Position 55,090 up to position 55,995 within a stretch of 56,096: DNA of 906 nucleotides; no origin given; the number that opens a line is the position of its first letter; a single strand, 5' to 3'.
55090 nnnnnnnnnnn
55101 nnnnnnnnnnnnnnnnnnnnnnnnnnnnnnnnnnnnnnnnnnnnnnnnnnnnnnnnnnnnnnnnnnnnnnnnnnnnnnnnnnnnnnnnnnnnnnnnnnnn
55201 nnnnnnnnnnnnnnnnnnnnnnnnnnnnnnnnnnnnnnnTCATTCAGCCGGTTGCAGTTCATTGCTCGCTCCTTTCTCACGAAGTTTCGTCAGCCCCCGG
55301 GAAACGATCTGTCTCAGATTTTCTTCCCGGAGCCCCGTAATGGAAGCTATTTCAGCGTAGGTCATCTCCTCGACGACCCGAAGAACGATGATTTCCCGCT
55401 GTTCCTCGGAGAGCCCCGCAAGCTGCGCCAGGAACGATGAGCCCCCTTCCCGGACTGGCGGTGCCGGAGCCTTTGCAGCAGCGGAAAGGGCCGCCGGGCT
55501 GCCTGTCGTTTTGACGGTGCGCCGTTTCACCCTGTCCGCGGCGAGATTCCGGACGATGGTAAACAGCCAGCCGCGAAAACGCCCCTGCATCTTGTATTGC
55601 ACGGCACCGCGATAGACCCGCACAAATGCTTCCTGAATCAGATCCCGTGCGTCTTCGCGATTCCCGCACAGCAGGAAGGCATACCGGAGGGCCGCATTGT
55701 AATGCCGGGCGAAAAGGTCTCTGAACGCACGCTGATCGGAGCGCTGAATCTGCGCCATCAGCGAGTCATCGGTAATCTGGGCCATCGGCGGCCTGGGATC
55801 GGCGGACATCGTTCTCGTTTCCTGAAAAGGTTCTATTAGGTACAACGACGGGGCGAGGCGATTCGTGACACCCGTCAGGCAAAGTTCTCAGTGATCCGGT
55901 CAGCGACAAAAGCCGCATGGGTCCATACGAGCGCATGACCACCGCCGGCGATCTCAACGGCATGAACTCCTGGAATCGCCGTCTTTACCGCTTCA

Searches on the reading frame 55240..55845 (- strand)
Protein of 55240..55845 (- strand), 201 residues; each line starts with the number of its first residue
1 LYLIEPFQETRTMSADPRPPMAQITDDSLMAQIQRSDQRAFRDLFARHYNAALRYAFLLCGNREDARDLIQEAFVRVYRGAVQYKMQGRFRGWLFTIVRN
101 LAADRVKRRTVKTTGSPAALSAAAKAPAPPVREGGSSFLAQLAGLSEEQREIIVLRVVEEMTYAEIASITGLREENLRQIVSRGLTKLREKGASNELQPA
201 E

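Call 16: search_protein_families(library=pfam, proteins=[window:55240-55845:-], max_evalue=0.00001)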
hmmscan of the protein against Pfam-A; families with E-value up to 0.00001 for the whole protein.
window:55240-55845:- (201 aa): 3 families
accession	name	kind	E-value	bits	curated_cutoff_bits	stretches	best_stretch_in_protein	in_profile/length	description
PF04542.20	Sigma70_r2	-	3.3e-16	59.3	24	1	44-109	1-68/71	Sigma-70 region 2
PF08281.18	Sigma70_r4_2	-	2.6e-13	49.8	25.7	1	138-188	4-54/54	Sigma-70, region 4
PF04545.22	Sigma70_r4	-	9.7e-13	47.9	24.1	1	142-190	2-50/50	Sigma-70, region 4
